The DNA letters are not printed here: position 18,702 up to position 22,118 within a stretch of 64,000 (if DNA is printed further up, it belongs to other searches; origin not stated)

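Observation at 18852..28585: Type III-like R-M operon expanded by an SNF2 helicase, a DUF4391 protein and an orphan ORF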

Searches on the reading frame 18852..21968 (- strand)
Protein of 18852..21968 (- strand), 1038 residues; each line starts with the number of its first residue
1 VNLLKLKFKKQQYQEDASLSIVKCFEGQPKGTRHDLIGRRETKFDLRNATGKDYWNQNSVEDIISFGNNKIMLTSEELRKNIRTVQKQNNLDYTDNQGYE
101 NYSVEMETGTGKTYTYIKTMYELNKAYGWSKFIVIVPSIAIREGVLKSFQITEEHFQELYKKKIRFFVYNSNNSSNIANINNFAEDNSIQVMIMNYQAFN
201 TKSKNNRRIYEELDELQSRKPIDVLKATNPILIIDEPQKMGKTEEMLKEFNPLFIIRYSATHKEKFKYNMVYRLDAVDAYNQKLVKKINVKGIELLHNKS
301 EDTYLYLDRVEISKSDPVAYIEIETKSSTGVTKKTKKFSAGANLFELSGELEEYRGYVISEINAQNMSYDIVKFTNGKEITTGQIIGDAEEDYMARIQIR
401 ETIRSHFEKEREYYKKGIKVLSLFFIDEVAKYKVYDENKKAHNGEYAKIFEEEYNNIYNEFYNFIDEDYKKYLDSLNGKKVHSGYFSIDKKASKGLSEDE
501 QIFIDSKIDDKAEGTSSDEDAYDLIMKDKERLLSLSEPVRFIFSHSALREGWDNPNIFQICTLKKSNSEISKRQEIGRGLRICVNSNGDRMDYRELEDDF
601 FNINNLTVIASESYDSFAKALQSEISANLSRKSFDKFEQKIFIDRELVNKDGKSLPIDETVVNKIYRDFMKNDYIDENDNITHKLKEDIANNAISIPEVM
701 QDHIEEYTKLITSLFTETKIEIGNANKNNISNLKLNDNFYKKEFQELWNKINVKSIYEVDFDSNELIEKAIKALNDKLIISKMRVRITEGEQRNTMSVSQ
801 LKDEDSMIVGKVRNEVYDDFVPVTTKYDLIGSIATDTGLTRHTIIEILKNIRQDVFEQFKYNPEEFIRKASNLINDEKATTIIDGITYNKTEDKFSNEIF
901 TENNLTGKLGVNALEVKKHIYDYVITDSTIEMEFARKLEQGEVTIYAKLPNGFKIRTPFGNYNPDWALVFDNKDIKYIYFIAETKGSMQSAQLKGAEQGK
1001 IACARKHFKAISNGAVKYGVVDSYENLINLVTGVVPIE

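Call 5: search_protein_families(library=pfam, proteins=[window:18852-21968:-], max_evalue=0.01)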
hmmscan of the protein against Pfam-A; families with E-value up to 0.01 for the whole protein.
window:18852-21968:- (1038 aa): 4 families
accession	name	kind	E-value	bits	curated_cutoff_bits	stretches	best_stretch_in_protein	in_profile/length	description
PF19778.5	RE_endonuc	-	3.3e-34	117.4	23.4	1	917-1022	1-106/108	Endonuclease domain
PF04851.21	ResIII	-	7e-16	59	22.5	1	83-263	20-163/164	Type III restriction enzyme, res subunit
PF00270.35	DEAD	-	9.1e-07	29.2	26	1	100-262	15-160/167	DEAD/DEAH box helicase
PF24356.1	WH_PARP12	-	0.0046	17.2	27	0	143-175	27-59/70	PARP12 winged helix domain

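Call 6: search_protein_families(library=padloc, proteins=[window:18852-21968:-], max_evalue=0.01)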
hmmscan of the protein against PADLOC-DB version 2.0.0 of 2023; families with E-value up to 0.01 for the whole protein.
window:18852-21968:- (1038 aa): 5 families
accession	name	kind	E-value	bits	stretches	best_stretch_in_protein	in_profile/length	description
PDLC03647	REase_III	-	8.7e-293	972.2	1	4-1033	1-988/989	Type III restriction enzyme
PDLC03649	REase_III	-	3.3e-100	334.4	1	61-1015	33-951/973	Type III restriction enzyme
PDLC03653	REase_III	-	3.3e-09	33.4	1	529-582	416-469/883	Type III restriction enzyme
PDLC03650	REase_III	-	1.5e-06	24.9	1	537-583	376-422/898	Type III restriction enzyme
PDLC01763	Cas3b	-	5.9e-05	20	1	53-143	216-307/762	-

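Call 8: search_protein_families(library=ncbifam, proteins=[window:18852-21968:-], max_evalue=0.01)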
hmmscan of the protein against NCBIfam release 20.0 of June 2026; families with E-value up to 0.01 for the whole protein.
window:18852-21968:- (1038 aa): 2 families
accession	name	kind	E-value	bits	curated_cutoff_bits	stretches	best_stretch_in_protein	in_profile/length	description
NF012027.0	PRK15483.1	equivalog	1.2e-112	377.6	564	1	5-1031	2-979/986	type III restriction-modification system endonuclease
NF046055.1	restr_BPTD_3080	equivalog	4e-10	38.3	800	1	472-581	507-616/970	BPTD_3080 family restriction endonuclease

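Call 58: search_dna_similar(query=window:18852-21968:-, collection=plasmids, mode=protein, max_rows=60, max_evalue=1e-20)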
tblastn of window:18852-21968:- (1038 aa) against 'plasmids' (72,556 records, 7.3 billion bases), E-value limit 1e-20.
Records with a match: 287; places in all: 291; records where one place covers at least 80% of the query: 224.
Best place of each record, by identity: <60% 287.
By first word of the organism name: Escherichia 67; Enterococcus 31; Klebsiella 22; Salmonella 21; Bacillus 18; Listeria 16; Lactococcus 12; Acinetobacter 11; Vibrio 8; Enterobacter 7; and 44 more.
By predicted mobility (MOB-suite, as given by PLSDB): non-mobilizable 180; mobilizable 66; conjugative 41.
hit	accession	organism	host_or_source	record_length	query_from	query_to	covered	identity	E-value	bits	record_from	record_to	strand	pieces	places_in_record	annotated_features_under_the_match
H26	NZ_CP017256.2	Clostridium taeniosporum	microbial cells,Lake Mainaki silt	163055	53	1034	95%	49.3%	0e+0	819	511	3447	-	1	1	DEAD/DEAH box helicase family protein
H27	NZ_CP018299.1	Photobacterium damselae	Turbot,Dieseased fish,heart blood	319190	20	1031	97%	47.4%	0e+0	825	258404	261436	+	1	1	DEAD/DEAH box helicase family protein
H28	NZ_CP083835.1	Enterobacter asburiae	Homo sapiens,sputum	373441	17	1031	98%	46.8%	0e+0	803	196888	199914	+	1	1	DEAD/DEAH box helicase family protein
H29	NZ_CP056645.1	Citrobacter freundii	culture,Freshwater sample from ...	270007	17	1031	98%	46.8%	0e+0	803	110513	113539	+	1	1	DEAD/DEAH box helicase family protein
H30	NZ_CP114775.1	Raoultella planticola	Homo sapiens,cell ...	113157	25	1031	97%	47.0%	0e+0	803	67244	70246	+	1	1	DEAD/DEAH box helicase family protein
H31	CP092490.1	Endozoicomonas sp. Mp262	Meretrix meretrix,whole organism,sea ...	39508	20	1034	98%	46.1%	0e+0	788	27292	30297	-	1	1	record has no annotation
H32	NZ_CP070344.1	Variovorax sp. PDNC026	cell culture,Plastic debris in ...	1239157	17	1031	98%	45.7%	0e+0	773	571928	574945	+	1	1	none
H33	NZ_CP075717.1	Escherichia coli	Sus scrofa,water sample,wastewater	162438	20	1033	98%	45.6%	0e+0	788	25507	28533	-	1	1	DEAD/DEAH box helicase family protein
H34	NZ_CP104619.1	Escherichia coli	cell culture,chicken feces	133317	20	1033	98%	45.6%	0e+0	787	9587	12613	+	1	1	DEAD/DEAH box helicase family protein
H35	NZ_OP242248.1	Escherichia coli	Homo sapiens,stool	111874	20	1033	98%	45.6%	0e+0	786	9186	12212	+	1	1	DEAD/DEAH box helicase family protein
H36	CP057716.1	Escherichia coli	culture,Pooled pig faecal samples ...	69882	20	1033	98%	45.5%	0e+0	789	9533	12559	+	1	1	DEAD/DEAH box helicase family protein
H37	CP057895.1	Escherichia coli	culture,Pooled cattle faecal samples ...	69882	20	1033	98%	45.5%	0e+0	789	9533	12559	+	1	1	DEAD/DEAH box helicase family protein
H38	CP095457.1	Escherichia coli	pig,cell culture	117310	20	1033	98%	45.5%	0e+0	787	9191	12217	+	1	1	DEAD/DEAH box helicase family protein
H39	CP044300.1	Escherichia coli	Pork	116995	20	1033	98%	45.4%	0e+0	789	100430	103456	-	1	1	DEAD/DEAH box helicase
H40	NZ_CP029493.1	Escherichia coli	Homo sapiens,fecal sample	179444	20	1033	98%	45.4%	0e+0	787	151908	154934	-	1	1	DEAD/DEAH box helicase family protein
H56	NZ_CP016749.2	Lactococcus cremoris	Single cell,Dairy fermentation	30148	16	1029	98%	44.9%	0e+0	726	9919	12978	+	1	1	DEAD/DEAH box helicase family protein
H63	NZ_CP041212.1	Listeria monocytogenes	-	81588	16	1029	98%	44.7%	0e+0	719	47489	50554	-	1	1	DEAD/DEAH box helicase family protein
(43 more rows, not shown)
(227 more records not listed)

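Call 60: get_annotated_region(hit=H56, flank=9000)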
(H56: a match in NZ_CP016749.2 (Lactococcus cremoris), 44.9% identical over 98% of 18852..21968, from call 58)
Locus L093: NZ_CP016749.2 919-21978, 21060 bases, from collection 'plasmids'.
description: Lactococcus cremoris strain JM1 plasmid pJM1D, complete sequence
organism: Lactococcus cremoris (NCBI taxid 1359)
taxonomy: Bacteria; Bacillota; Bacilli; Lactobacillales; Streptococcaceae; Lactococcus; Lactococcus cremoris
host: -; source: Single cell,Dairy fermentation; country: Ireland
typing (MOB-suite, as given by PLSDB): mobilizable; replicon rep_cluster_342,rep_cluster_799; relaxase MOBT,MOB_Unknown
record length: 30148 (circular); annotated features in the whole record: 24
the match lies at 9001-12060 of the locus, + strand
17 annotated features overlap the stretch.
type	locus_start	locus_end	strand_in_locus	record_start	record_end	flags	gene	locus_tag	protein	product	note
CDS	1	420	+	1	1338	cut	-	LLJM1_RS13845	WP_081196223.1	RepB family plasmid replication initiator protein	GO:0006270 - DNA replication initiation [Evidence IEA]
CDS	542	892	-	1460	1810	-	-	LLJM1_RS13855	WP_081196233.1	pentapeptide repeat-containing protein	-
CDS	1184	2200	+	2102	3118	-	-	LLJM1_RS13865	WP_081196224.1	SNF2-related protein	-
CDS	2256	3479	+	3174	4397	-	istA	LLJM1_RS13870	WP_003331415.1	IS21-like element IS712 family transposase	-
CDS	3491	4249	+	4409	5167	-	istB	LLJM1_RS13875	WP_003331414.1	IS21-like element IS712 family helper ATPase IstB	-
CDS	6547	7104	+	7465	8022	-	-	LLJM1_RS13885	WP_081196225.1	DUF4391 domain-containing protein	-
CDS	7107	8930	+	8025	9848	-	-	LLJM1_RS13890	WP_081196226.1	site-specific DNA-methyltransferase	GO:0006306 - DNA methylation [Evidence IEA]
CDS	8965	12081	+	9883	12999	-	-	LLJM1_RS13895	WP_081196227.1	DEAD/DEAH box helicase family protein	-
CDS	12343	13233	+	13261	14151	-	-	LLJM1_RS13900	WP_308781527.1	IS982-like element IS982B family transposase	-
CDS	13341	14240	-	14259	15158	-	-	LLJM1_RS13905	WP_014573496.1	DMT family transporter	GO:0055085 - transmembrane transport [Evidence IEA]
CDS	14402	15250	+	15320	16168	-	-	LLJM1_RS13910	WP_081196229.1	IS982-like element IS982B family transposase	-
CDS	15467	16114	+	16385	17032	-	pcp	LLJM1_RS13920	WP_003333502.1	pyroglutamyl-peptidase I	GO:0030163 - protein catabolic process [Evidence IEA]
CDS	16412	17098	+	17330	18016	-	-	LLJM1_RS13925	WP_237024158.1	Type 1 glutamine amidotransferase-like domain-containing protein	GO:0006508 - proteolysis [Evidence IEA]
CDS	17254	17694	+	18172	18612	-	-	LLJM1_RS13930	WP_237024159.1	hypothetical protein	-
CDS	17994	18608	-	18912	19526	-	-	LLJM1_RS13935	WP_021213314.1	hypothetical protein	-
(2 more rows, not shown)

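Call 61: get_annotated_region(hit=H27, flank=9000)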
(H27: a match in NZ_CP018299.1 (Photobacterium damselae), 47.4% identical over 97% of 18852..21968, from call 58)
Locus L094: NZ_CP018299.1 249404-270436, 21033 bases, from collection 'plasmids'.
description: Photobacterium damselae strain Phdp Wu-1 plasmid plas1, complete sequence
organism: Photobacterium damselae (NCBI taxid 38293)
taxonomy: Bacteria; Pseudomonadota; Gammaproteobacteria; Vibrionales; Vibrionaceae; Photobacterium; Photobacterium damselae
host: -; source: Turbot,Dieseased fish,heart blood; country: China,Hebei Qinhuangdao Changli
typing (MOB-suite, as given by PLSDB): mobilizable; relaxase MOBH
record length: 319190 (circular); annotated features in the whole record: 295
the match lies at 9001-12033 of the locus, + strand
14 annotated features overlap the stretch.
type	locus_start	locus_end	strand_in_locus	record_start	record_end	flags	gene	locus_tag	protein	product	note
CDS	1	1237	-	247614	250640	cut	-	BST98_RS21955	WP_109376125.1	Tn3 family transposase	-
CDS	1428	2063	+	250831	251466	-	-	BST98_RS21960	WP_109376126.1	recombinase family protein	GO:0006310 - DNA recombination [Evidence IEA]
CDS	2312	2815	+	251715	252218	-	-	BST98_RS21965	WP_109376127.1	type II toxin-antitoxin system RelB/DinJ family antitoxin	-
CDS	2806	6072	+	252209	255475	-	-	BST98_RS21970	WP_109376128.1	helicase-related protein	-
CDS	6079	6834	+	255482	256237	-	-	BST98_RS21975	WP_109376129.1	DUF4391 domain-containing protein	-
CDS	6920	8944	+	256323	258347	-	-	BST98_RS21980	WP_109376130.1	site-specific DNA-methyltransferase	GO:0006306 - DNA methylation [Evidence IEA]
CDS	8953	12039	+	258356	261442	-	-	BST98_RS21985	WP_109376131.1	DEAD/DEAH box helicase family protein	-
CDS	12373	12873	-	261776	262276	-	-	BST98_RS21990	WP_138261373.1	N-acetyltransferase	-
CDS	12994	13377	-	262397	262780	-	-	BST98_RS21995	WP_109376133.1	hypothetical protein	-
CDS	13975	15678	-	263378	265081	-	-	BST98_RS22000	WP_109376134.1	hypothetical protein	-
CDS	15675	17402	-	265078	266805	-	-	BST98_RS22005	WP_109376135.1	hypothetical protein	-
CDS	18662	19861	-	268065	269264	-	-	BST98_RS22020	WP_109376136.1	hypothetical protein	-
CDS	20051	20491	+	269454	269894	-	-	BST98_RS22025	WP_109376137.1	hypothetical protein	-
CDS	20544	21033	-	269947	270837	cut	-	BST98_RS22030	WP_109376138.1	hypothetical protein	-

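Call 62: get_annotated_region(hit=H63, flank=9000)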
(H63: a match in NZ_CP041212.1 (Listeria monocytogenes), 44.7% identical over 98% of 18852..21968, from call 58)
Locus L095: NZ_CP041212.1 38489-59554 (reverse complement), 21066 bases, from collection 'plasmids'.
description: Listeria monocytogenes strain LMP18-H2446 plasmid pCFSAN074383, complete sequence
organism: Listeria monocytogenes (NCBI taxid 1639)
taxonomy: Bacteria; Bacillota; Bacilli; Bacillales; Listeriaceae; Listeria; Listeria monocytogenes
host: -; source: -; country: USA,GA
typing (MOB-suite, as given by PLSDB): mobilizable; replicon rep_cluster_2446; relaxase MOBP
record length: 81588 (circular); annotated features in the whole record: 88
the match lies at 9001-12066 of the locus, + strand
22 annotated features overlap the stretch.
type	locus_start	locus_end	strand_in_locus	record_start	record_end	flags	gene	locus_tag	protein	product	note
CDS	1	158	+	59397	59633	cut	-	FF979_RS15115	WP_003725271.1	helix-turn-helix transcriptional regulator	-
CDS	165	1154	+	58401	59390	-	-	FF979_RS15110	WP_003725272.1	hypothetical protein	-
CDS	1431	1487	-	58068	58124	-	-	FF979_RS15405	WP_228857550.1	hypothetical protein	-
CDS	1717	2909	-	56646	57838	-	-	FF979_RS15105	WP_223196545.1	IS3 family transposase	-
CDS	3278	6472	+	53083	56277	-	-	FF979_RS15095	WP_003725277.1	helicase-related protein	-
CDS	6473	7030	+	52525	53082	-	-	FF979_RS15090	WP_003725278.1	hypothetical protein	-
CDS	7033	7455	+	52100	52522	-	-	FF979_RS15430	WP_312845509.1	hypothetical protein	-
CDS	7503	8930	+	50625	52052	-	-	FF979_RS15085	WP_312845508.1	site-specific DNA-methyltransferase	GO:0006306 - DNA methylation [Evidence IEA]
CDS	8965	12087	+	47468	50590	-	-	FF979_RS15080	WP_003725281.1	DEAD/DEAH box helicase family protein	-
CDS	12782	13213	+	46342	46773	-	-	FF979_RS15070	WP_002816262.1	CopY/TcrY family copper transport repressor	GO:0006825 - copper ion transport [Evidence IEA]; GO:0006355 - regulation of DNA-templated transcription [Evidence IEA]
CDS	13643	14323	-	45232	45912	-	-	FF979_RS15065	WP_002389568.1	IS6 family transposase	-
CDS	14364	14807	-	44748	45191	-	-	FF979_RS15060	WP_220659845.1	helix-turn-helix domain-containing protein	-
CDS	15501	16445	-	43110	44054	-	-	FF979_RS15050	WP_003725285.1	AAA family ATPase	-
CDS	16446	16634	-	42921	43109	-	-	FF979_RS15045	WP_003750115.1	hypothetical protein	-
CDS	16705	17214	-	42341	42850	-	-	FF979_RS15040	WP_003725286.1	hypothetical protein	-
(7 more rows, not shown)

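Call 118: search_solved_structures(query=window:18852-21968:-, max_evalue=0.001)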
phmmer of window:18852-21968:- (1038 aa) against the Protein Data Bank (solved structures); distinct sequences matched with E-value up to 0.001: 1.
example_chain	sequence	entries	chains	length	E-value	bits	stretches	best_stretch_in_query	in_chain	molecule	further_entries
4zcf_C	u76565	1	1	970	6e-69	236.3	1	67-1015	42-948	Restriction endonuclease EcoP15I, restriction subunit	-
